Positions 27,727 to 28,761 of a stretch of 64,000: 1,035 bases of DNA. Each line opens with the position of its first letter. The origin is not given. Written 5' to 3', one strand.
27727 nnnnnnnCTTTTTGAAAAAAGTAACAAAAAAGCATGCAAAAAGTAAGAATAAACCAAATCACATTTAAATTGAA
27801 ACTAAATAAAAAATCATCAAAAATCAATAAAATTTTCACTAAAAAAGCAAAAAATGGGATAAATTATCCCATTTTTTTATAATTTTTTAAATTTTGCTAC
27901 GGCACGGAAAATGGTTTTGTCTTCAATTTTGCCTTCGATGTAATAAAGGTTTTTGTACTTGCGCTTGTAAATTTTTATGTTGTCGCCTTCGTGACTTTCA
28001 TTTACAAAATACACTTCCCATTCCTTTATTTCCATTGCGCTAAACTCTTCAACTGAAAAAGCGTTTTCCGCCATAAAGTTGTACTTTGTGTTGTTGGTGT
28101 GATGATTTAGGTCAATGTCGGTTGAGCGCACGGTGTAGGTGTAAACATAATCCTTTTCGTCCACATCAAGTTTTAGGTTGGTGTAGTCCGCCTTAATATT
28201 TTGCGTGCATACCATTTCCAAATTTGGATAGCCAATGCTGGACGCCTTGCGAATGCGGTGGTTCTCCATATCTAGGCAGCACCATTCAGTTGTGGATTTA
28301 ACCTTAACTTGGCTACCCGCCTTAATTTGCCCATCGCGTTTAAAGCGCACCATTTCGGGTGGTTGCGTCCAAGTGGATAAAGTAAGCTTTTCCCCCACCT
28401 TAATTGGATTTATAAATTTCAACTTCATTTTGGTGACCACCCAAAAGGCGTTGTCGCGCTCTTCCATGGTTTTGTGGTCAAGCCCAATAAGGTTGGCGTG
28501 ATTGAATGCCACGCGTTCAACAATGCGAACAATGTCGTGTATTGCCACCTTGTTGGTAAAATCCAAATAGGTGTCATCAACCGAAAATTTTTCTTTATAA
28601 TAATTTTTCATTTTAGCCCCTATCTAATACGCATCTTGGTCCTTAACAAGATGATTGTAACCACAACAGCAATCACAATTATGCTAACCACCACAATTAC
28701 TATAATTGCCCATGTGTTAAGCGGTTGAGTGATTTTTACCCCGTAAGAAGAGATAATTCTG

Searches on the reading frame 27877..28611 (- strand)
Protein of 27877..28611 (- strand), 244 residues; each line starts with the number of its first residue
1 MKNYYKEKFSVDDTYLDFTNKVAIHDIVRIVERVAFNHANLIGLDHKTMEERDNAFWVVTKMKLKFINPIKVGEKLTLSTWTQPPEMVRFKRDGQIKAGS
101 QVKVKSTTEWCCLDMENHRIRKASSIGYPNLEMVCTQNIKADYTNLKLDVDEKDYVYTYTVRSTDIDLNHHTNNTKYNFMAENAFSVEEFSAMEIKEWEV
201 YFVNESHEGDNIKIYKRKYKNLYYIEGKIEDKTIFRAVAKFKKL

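Call 51: search_protein_families(library=pfam, proteins=[window:27877-28611:-], max_evalue=0.001)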
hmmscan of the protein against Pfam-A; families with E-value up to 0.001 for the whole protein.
window:27877-28611:- (244 aa): 3 families
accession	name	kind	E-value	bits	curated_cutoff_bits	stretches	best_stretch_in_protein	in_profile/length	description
PF01643.23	Acyl-ACP_TE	-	2.3e-14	53.7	23.7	1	3-122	2-122/131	Acyl-ACP thioesterase N-terminal domain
PF20791.3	Acyl-ACP_TE_C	-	2.6e-11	44.1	21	1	152-217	5-70/101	Acyl-ACP thioesterase C-terminal domain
PF13279.12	4HBT_2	-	9.8e-05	23.2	25.5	0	16-82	6-71/122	Thioesterase-like superfamily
